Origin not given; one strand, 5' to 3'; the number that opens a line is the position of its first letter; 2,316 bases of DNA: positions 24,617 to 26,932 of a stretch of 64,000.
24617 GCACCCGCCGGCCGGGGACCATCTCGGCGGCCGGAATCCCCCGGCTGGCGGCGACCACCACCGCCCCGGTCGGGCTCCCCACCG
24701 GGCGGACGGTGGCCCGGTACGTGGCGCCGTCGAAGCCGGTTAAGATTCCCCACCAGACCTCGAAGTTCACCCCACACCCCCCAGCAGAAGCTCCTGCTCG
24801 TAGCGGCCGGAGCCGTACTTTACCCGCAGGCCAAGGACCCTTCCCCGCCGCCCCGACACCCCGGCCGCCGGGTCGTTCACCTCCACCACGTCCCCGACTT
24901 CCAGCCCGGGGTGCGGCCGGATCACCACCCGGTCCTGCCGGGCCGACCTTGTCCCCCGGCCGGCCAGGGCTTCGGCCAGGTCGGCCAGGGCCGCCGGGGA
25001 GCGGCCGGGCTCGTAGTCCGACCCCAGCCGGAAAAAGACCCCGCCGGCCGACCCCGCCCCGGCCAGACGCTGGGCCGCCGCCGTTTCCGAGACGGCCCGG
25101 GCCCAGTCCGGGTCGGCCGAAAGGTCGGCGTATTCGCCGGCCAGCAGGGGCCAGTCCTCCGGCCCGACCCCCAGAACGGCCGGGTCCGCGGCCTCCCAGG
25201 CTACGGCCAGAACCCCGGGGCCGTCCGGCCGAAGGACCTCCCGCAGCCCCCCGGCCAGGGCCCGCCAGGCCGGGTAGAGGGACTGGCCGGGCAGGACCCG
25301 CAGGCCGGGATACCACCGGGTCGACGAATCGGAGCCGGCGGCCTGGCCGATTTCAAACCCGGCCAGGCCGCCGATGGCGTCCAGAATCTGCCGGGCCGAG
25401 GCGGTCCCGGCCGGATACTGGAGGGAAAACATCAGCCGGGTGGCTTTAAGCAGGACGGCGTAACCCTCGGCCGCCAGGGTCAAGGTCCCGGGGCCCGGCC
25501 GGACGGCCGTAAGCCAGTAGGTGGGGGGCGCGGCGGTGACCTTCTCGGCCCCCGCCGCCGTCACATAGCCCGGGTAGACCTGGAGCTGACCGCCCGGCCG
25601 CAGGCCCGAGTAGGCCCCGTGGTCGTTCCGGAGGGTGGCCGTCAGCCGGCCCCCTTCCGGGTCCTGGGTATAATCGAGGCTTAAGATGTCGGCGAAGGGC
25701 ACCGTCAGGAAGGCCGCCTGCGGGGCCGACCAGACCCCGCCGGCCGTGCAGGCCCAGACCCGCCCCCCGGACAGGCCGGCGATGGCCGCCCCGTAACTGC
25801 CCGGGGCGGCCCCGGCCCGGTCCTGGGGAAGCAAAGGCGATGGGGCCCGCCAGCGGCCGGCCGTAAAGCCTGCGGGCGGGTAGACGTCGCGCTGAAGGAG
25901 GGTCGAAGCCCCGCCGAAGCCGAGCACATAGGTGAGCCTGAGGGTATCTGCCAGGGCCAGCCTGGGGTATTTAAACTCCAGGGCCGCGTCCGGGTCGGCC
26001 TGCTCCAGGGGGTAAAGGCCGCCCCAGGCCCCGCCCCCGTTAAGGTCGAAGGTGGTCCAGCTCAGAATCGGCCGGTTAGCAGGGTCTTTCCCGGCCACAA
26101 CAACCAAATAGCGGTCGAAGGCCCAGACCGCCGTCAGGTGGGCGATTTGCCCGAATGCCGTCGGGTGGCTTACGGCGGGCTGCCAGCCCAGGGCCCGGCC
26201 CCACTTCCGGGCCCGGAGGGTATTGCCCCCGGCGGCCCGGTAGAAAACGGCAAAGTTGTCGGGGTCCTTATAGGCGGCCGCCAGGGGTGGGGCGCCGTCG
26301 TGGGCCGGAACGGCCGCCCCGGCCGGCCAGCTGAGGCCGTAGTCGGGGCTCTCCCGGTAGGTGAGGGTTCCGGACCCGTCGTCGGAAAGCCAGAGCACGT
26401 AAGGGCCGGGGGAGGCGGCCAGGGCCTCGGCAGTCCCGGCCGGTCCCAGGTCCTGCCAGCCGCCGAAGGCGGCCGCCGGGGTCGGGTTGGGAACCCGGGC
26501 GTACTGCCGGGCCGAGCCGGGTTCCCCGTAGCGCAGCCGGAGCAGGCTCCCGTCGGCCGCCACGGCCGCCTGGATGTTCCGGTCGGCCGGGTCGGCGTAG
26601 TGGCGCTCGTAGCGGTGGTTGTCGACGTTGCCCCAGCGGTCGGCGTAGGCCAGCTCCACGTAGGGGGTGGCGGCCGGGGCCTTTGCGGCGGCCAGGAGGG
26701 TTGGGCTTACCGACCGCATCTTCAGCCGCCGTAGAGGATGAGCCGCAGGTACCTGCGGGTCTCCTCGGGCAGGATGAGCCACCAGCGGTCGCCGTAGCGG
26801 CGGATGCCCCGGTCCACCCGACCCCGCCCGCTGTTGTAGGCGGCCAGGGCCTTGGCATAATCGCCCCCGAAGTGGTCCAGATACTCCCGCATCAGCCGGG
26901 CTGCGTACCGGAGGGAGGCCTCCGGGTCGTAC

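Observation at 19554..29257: Phage head/tail/lysis genes run without a break into an imuB-dnaE2 mutasome cassette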

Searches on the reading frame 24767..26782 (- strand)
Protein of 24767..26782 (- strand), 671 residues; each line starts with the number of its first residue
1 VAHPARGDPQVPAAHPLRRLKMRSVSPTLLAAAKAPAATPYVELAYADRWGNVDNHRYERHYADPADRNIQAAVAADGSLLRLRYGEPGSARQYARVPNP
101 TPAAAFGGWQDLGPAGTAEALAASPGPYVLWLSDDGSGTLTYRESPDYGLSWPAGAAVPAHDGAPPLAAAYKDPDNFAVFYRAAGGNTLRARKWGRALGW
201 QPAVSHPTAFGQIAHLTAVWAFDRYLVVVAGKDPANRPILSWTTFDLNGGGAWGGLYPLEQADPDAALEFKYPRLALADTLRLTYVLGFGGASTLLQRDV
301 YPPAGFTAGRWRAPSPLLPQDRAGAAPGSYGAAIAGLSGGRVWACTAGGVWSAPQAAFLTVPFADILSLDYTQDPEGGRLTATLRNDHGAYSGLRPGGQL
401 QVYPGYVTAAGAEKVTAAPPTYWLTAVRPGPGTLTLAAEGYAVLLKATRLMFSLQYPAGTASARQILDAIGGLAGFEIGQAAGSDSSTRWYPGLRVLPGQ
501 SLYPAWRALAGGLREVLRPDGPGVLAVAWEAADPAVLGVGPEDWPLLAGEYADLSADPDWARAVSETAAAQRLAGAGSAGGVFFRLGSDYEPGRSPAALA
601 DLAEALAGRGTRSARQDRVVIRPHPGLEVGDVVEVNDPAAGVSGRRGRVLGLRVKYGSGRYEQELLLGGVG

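Call 4: search_protein_families(library=pfam, max_evalue=0.01, proteins=[window:24767-26782:-])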
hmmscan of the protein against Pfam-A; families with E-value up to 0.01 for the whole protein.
window:24767-26782:- (671 aa): 0 families

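Call 5: search_protein_families(library=phrogs, max_evalue=0.01, proteins=[window:24767-26782:-])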
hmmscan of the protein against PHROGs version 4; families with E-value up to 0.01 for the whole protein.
window:24767-26782:- (671 aa): 0 families

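Call 29: search_protein_families(library=ncbifam, max_evalue=0.01, proteins=[window:24767-26719:-])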
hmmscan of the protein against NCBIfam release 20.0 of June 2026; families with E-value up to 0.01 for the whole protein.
window:24767-26719:- (650 aa): 0 families

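Call 30: search_protein_families(library=pfam, max_evalue=0.1, proteins=[window:24767-26719:-])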
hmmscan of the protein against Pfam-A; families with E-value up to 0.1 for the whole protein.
window:24767-26719:- (650 aa): 0 families

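Call 31: search_solved_structures(query=window:24767-26719:-, max_evalue=10)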
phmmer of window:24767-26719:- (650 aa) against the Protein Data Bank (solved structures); distinct sequences matched with E-value up to 10: 0.

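Call 36: find_homologous_proteins(query=window:24767-26719:-, max_evalue=0.00001)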
Query window:24767-26719:- (650 aa): 5 proteins with E <= 0.00001 among 8000 candidates.
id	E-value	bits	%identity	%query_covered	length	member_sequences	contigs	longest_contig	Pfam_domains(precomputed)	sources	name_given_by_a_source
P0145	0.0e+0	1303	90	100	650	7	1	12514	-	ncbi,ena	-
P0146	0.0e+0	1251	88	100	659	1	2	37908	-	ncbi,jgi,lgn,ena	-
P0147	0.0e+0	1084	76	100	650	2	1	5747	-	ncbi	-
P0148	0.0e+0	1078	75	100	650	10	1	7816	-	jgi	jgi:hypothetical protein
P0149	1.8e-233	795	65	85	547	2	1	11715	-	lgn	-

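Call 42: find_encoding_contigs(protein=P0145, flank=10000, max_places=2)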
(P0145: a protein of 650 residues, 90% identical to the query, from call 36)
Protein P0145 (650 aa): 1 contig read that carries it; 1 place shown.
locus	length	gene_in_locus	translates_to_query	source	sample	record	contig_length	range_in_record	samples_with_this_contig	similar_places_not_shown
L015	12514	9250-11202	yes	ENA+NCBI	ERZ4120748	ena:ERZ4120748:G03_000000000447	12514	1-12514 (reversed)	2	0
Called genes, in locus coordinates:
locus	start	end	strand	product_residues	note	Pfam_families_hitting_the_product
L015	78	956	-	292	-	PF02634:FdhD-NarQ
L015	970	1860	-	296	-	PF24859:FdhE_central, PF24860:FdhE_C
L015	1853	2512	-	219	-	PF01292:Ni_hydr_CYTB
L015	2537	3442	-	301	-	PF00037:Fer4 (faint), PF12797:Fer4_2 (faint), PF12838:Fer4_7, PF13187:Fer4_9 (weak), PF13247:Fer4_11, PF14697:Fer4_21 (weak), PF12837:Fer4_6 (weak), PF09163:Form-deh_trans, +2 more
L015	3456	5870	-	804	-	PF00384:Molybdopterin, PF01568:Molydop_binding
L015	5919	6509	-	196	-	PF04879:Molybdop_Fe4S4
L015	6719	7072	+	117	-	-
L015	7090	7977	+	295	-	PF05065:Phage_capsid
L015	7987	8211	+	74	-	-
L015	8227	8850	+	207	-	PF24175:SU10_adaptor (faint)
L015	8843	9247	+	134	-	PF01464:SLT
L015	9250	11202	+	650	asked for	-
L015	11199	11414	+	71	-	-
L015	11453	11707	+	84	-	-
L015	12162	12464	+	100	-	-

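Call 43: find_encoding_contigs(protein=P0148, flank=10000, max_places=3)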
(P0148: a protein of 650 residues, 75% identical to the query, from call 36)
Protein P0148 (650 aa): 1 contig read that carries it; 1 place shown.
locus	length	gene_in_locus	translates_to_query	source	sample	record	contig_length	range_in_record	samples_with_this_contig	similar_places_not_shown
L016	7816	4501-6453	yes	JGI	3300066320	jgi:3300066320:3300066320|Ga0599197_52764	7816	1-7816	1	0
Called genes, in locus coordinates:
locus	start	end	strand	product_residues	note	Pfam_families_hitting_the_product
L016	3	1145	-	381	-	?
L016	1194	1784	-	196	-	PF04879:Molybdop_Fe4S4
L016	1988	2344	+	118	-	-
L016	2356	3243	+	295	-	PF05065:Phage_capsid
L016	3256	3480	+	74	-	-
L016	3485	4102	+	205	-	-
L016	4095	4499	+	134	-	PF01464:SLT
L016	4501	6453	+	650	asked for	-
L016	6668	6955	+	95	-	-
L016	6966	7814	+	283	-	?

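Call 44: find_encoding_contigs(protein=P0149, flank=10000, max_places=2)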
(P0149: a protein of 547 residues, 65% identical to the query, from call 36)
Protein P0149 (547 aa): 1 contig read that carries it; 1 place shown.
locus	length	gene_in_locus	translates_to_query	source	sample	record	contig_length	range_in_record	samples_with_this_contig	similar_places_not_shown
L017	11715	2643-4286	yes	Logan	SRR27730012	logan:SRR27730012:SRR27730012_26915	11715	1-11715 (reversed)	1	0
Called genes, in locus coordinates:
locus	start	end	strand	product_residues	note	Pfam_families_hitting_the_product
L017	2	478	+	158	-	?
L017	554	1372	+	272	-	-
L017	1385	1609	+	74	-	-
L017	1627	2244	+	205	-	PF24175:SU10_adaptor (faint)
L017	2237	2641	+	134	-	PF01464:SLT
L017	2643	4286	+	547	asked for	-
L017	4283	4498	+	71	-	-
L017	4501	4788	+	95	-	-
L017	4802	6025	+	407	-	PF00817:IMS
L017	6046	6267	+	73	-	-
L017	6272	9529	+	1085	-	PF02811:PHP, PF07733:DNA_pol3_alpha, PF17657:DNA_pol3_finger, PF14579:HHH_6, PF01336:tRNA_anti-codon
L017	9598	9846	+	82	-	PF04014:MazE_antitoxin (weak)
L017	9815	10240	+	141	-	PF01850:PIN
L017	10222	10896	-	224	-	PF02223:Thymidylate_kin, PF13401:AAA_22 (weak), PF13521:AAA_28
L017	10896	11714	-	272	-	?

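Call 53: predict_structure(alignment_id=A1)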
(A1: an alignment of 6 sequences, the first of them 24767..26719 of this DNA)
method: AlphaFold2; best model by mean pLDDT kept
length: 650 residues; sequences in the alignment: 6
mean_pLDDT: 30.6   pTM: 0.24
mean pLDDT of the five models: 30.6, 29.4, 27.9, 27.7, 26.8
residues with pLDDT >= 90: 0; 70-90: 0; 50-70: 5; < 50: 645
segments of 3 or more residues with pLDDT < 50: 1-186, 189-211, 215-650
pLDDT, mean of each block of 10 residues (from residue 1): 27 27 24 28 32 33 36 35 29 29 25 26 28 24 28 37 44 41 47 38 42 48 42 40 31 27 26 25 24 26 25 25 23 26 33 35 36 34 27 27 29 27 25 26 32 30 28 28 30 25 23 27 31 34 32 25 24 32 33 28 28 34 35 34 31
secondary structure, 60 per line:
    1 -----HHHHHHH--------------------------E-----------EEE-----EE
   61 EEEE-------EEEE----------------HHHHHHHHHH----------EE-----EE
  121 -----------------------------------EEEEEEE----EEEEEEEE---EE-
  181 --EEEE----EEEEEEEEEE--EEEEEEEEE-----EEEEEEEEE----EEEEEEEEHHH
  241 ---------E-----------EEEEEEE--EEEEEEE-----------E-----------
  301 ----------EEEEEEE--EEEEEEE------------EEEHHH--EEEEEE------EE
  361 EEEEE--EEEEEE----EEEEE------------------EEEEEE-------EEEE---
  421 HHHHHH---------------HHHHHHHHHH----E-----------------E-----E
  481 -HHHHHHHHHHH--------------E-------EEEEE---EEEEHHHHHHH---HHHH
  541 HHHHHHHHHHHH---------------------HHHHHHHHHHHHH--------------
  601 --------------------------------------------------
elements in order: H6-12 E51-53 E59-64 E72-75 H92-101 E156-162 E167-174 E183-186 E191-200 E203-211 E217-225 E230-237 E262-268 E271-277 E311-317 E320-326 E339-341 E347-352 E359-365 E368-373 E378-382 E401-406 E414-417 H421-426 H442-451 H482-492 E515-519 E523-526 H527-533 H537-552 H574-586
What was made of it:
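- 24767..26719 (-): p650, tail hub or nozzle-like protein with an N-terminal BNR/Asp-box propeller. The AF2 model was unusable (call 53). dN/dS 0.21-0.33.
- Tried and rejected: AlphaFold of p650 with the only six permitted sequences gave pLDDT 30 (call 53).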

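Call 54: search_protein_representatives(protein=window:24767-26719:-)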
Query: 650 residues. Proteins with E-value up to 0.001 (for the whole library): 280; up to 1e-10: 168; up to 1e-30: 36. The best 150 are listed.
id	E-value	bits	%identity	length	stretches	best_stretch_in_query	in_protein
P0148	0.0e+00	1077.8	75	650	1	1-650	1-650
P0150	1.8e-50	188.9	34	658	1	1-647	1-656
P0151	2.5e-44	168.6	32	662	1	1-649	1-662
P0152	2.5e-43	165.4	31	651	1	1-647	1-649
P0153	2.1e-42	162.3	31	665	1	1-638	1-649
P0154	2.0e-41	159.1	36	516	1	1-513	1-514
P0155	6.1e-41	157.5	31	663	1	1-649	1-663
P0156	1.7e-40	156.0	30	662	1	1-649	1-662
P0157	2.6e-40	155.4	32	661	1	1-649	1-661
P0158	4.1e-40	154.7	31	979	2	116-649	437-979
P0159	5.0e-40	154.4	28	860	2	45-648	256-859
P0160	2.7e-37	145.4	34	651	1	1-647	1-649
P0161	6.0e-37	144.3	31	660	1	1-637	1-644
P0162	1.1e-36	143.4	31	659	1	1-637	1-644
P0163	2.1e-36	142.4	30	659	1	1-648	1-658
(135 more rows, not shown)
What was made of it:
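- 24767..26719 (-): 280 representative clusters of full-length relatives (call 54).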

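Call 56: search_solved_structures(query=A2, max_evalue=10, show_alignments=2)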
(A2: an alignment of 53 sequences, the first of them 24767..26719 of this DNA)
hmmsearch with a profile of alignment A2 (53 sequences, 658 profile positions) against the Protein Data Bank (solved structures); distinct sequences matched with E-value up to 10: 61 (the best 60 are shown).
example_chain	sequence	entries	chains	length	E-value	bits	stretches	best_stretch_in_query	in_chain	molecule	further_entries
7lbu_A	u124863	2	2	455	1.5e-05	26.5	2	104-168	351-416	Exo-alpha-sialidase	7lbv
4fj6_A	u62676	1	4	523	8.2e-05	24.1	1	120-190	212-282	glycoside hydrolase family 33, candidate sialidase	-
7qxo_A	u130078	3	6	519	0.00012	23.6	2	120-190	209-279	BNR/Asp-box repeat protein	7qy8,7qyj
7qy9_A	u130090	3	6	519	0.00013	23.4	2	121-190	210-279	BNR/Asp-box repeat protein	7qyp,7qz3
4j9t_A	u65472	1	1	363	0.00042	21.7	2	117-146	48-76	designed unnatural amino acid dependent metalloprotein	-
1eur_A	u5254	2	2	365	0.00065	21.1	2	105-172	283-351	SIALIDASE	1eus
2w20_A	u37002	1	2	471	0.00072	21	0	113-143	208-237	SIALIDASE A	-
3h71_A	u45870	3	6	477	0.00076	20.9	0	113-143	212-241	Sialidase A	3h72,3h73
2ya4_A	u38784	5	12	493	0.00082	20.8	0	115-143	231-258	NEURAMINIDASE A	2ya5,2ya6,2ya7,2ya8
5kky_A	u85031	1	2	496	0.00084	20.8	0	115-143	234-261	Sialidase A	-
7a54_A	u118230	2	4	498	0.00085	20.7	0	113-143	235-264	Sialidase A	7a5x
2vvz_A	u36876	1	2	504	0.0009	20.7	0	113-143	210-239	SIALIDASE A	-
6mnj_A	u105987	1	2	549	0.0012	20.2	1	121-190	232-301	Hz136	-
4yw1_A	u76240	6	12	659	0.0013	20.1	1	107-140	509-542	Neuraminidase C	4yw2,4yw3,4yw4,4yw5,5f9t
4xyx_A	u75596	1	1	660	0.0014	20.1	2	98-183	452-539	Sialidase B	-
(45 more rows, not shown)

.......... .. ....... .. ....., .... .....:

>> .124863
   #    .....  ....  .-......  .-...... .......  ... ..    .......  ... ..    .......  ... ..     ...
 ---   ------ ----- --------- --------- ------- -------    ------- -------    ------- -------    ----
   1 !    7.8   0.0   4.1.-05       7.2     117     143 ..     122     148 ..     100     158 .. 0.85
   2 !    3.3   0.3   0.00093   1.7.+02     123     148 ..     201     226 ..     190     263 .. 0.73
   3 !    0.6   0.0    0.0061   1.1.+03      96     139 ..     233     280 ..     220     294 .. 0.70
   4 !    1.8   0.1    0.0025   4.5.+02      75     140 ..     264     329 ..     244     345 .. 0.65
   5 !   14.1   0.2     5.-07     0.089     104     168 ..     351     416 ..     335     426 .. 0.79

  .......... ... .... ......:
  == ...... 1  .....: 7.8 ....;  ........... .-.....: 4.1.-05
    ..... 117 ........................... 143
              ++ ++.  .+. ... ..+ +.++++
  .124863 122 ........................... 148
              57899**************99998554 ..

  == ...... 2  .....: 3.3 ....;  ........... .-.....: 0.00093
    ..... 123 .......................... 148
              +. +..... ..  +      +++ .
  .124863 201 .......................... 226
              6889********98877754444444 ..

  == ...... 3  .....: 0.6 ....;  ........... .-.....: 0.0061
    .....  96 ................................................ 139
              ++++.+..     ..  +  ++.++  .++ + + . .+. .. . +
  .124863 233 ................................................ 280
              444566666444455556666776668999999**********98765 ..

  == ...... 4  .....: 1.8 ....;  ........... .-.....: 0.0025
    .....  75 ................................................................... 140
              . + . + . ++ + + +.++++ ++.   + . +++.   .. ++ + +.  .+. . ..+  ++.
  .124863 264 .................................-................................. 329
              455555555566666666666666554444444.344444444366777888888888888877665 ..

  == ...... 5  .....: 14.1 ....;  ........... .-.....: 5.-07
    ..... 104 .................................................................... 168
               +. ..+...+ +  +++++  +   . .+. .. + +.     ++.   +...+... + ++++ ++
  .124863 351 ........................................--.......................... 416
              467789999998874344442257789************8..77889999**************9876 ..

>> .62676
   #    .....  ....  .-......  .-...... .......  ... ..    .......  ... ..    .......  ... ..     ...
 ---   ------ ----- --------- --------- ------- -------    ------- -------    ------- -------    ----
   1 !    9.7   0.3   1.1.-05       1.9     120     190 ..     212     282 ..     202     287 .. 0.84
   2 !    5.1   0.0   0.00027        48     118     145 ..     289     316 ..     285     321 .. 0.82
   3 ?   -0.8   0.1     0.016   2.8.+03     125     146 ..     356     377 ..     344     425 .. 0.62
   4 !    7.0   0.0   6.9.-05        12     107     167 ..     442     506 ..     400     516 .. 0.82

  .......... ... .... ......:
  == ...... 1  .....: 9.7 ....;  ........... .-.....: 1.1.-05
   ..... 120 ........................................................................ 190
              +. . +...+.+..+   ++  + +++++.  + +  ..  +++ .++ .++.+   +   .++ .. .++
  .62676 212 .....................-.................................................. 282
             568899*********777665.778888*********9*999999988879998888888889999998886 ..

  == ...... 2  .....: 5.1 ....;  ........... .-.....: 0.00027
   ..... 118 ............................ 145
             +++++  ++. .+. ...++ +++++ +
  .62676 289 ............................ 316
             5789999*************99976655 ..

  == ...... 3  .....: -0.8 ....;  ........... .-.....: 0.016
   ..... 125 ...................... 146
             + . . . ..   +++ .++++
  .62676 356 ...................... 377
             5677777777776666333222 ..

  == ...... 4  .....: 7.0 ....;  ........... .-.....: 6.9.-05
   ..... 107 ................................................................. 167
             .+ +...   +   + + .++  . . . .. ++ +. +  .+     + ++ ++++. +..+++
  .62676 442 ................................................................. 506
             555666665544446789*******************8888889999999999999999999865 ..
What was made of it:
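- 24767..26719 (-): The family profile hits sialidase propellers at positions ~75-190 (E 1.5e-5) and, weakly, a contractile-injection-system protein at 343-456 (call 56).
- Checked: Asp-box repeats in p650 were confirmed with a family profile against sialidase propellers (E 1.5e-5, call 56).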

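Call 104: search_dna_similar(query=window:24767-26719:-, collection=phages, mode=protein, max_rows=10, max_evalue=0.001)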
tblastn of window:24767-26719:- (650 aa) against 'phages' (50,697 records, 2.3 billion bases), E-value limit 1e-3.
No match.
